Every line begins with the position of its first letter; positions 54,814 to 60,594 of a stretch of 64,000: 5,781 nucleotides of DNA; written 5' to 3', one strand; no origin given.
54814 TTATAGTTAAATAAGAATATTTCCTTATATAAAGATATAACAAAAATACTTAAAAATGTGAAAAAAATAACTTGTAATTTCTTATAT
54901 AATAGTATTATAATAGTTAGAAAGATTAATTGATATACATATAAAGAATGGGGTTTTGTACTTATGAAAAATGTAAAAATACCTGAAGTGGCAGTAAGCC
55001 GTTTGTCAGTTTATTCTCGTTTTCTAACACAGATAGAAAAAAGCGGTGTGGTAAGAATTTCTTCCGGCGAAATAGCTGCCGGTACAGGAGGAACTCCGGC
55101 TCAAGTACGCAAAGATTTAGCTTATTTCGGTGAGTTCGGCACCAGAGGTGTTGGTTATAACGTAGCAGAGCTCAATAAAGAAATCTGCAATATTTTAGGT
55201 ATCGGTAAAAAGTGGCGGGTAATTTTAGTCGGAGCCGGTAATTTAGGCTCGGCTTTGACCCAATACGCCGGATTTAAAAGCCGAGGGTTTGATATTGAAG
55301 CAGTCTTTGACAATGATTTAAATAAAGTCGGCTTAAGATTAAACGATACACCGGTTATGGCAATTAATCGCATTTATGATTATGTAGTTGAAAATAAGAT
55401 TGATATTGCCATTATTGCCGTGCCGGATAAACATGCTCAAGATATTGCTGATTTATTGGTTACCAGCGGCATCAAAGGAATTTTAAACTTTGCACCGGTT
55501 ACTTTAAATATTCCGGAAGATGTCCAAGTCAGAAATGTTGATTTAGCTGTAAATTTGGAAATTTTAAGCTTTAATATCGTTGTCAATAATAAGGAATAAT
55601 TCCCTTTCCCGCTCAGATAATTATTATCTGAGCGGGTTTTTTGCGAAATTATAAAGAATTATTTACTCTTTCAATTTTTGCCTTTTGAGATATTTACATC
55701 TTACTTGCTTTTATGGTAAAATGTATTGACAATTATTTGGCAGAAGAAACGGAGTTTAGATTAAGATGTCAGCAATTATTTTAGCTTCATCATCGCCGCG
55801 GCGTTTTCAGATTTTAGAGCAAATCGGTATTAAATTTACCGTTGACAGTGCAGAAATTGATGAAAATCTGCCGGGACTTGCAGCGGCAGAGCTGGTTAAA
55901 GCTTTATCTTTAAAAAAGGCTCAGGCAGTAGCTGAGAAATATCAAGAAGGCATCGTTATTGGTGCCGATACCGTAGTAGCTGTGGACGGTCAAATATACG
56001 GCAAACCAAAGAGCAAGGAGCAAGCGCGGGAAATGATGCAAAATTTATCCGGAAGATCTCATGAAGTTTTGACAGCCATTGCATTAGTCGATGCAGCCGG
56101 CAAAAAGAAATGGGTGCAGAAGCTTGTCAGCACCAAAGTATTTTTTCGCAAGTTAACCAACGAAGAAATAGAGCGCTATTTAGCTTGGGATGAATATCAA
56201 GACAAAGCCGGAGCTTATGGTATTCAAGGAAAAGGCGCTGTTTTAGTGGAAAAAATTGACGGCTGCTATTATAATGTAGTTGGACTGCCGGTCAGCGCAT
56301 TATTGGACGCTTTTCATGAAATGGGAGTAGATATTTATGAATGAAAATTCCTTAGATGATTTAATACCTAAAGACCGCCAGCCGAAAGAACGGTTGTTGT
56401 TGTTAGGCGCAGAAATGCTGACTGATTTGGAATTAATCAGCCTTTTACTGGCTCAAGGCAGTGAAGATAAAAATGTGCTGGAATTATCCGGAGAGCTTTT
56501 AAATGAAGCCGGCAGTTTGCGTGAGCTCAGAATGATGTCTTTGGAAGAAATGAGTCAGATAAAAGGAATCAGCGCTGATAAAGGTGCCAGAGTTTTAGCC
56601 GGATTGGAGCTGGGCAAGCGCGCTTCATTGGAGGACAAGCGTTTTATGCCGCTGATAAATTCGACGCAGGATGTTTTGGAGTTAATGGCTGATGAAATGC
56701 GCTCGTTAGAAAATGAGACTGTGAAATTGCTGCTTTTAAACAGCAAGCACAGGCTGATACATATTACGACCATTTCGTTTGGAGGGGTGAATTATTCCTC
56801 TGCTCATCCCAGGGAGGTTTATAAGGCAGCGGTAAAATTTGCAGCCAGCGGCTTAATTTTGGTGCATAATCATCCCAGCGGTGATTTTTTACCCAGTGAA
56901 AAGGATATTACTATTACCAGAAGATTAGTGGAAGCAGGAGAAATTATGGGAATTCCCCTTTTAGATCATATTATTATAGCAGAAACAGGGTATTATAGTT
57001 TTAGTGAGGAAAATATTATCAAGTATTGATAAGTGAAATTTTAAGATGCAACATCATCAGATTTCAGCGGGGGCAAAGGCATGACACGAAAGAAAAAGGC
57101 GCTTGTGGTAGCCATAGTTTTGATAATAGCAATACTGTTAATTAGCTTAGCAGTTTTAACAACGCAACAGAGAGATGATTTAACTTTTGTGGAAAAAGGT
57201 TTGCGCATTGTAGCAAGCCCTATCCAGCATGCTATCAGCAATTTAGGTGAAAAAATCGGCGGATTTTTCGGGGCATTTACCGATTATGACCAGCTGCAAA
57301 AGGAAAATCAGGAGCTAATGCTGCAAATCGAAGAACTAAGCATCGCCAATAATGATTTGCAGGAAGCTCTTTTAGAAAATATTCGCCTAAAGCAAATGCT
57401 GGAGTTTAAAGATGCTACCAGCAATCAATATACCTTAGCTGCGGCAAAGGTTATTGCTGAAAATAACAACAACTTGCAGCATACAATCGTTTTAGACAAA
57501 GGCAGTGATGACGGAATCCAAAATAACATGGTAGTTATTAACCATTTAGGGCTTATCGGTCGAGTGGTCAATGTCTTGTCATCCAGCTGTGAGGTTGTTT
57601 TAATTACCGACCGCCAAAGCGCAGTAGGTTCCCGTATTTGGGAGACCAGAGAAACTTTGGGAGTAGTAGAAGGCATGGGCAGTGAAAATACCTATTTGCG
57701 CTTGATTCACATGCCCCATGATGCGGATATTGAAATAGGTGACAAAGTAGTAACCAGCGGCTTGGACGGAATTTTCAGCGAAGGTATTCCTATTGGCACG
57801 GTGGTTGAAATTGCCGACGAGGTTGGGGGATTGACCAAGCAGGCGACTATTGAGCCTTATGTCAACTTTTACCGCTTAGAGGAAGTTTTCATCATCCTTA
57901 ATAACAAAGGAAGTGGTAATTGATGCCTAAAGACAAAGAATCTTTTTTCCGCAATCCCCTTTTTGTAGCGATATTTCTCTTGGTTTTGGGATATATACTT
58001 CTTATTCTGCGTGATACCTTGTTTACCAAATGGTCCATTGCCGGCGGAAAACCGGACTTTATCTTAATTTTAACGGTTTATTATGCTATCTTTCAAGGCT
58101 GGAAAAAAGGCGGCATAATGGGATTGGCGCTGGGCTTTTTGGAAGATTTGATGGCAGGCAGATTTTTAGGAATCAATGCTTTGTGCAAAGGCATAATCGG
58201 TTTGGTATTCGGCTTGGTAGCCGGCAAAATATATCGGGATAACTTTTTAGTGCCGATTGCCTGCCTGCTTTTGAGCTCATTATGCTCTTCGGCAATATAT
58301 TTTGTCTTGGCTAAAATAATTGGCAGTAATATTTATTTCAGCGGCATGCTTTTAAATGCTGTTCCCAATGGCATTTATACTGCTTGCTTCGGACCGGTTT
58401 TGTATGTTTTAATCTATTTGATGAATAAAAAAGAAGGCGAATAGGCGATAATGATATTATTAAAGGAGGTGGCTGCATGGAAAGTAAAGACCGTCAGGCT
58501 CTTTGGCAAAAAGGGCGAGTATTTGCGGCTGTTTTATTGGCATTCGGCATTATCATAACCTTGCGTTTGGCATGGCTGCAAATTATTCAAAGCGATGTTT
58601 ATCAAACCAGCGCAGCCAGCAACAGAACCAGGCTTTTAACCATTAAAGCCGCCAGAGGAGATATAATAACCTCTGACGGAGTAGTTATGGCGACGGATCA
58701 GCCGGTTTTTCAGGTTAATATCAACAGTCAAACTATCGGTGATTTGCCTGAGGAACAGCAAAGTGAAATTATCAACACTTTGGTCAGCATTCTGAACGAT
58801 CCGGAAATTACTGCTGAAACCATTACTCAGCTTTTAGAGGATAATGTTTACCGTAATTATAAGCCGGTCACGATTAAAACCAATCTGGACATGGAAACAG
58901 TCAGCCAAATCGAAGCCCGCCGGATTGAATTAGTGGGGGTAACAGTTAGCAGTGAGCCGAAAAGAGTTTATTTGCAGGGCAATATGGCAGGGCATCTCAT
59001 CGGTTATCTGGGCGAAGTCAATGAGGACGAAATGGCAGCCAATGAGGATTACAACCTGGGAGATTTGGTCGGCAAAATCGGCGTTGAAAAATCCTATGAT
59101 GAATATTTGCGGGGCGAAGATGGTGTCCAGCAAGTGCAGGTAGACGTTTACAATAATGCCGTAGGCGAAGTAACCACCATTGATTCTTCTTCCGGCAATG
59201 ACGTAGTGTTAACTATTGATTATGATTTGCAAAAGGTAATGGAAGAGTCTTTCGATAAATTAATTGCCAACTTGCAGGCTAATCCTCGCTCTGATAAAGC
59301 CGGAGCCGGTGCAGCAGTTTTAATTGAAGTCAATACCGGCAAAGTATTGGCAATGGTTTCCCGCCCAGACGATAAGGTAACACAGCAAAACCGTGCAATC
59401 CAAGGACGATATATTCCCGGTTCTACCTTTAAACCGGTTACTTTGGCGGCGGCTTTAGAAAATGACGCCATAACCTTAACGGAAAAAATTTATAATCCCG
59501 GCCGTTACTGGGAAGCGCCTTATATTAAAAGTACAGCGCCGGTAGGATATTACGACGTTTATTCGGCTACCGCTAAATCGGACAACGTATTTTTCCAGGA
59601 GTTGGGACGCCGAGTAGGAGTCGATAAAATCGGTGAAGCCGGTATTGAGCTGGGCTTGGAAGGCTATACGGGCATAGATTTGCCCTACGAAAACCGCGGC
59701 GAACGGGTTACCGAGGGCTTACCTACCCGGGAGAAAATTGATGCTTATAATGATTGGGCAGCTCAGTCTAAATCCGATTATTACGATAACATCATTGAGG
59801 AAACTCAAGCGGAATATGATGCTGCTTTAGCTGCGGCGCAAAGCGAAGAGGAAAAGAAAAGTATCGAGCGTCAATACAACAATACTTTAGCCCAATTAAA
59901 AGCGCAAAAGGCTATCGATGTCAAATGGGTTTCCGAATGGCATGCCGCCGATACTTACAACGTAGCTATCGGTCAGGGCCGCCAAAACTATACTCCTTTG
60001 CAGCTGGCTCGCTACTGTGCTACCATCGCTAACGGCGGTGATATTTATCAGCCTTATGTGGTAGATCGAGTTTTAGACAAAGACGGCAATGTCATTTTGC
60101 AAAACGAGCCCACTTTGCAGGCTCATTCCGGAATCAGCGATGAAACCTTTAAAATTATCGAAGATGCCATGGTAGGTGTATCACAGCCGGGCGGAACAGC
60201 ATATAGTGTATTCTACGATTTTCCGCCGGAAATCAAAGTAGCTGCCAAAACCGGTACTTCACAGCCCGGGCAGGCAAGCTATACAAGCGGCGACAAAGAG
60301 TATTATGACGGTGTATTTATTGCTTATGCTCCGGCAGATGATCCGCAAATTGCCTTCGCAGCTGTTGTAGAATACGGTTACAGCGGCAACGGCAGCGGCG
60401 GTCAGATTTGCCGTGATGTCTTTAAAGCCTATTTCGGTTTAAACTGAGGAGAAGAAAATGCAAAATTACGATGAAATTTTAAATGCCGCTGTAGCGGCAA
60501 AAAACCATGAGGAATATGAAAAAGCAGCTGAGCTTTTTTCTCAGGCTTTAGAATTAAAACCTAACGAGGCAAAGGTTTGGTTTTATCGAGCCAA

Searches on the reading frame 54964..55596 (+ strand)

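Call 55: search_protein_families(library=pfam, proteins=[window:54964-55596:+], max_evalue=0.001)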
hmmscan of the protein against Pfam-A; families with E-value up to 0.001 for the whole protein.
window:54964-55596:+ (211 aa): 3 families
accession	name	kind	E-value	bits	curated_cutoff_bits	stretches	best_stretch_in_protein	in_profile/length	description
PF02629.25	CoA_binding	-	7.8e-22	78.3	22.3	1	82-179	2-97/97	CoA binding domain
PF06971.19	Put_DNA-bind_N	-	7e-17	61.7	27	1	5-52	1-48/49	Putative DNA-binding protein N-terminus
PF01408.29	GFO_IDH_MocA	-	0.00035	21.7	24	1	85-171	2-88/120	Oxidoreductase family, NAD-binding Rossmann fold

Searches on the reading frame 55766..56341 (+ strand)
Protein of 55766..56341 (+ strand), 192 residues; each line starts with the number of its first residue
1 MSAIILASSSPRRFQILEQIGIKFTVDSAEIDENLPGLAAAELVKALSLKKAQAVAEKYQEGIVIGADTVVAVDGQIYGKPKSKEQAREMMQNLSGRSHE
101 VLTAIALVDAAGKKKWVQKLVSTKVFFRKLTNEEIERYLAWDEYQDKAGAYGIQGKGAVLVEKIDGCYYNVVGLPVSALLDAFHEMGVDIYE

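Call 55: search_protein_families(library=pfam, proteins=[window:55766-56341:+], max_evalue=0.001)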
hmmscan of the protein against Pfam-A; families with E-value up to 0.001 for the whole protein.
window:55766-56341:+ (192 aa): 1 family
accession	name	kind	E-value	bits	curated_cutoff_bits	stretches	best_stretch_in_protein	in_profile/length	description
PF02545.19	Maf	-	1.4e-63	214.4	27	1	4-185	2-186/187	Maf-like protein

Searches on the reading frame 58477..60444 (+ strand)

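Call 55: search_protein_families(library=pfam, proteins=[window:58477-60444:+], max_evalue=0.001)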
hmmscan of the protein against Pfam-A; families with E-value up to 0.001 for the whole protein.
window:58477-60444:+ (656 aa): 2 families
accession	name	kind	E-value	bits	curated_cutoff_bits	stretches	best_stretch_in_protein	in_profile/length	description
PF00905.27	Transpeptidase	-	9.4e-56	189.6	22.1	1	278-648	1-297/299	Penicillin binding protein transpeptidase domain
PF03717.20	PBP_dimer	-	6e-46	157.6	24.4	1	56-232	2-179/180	Penicillin-binding Protein dimerisation domain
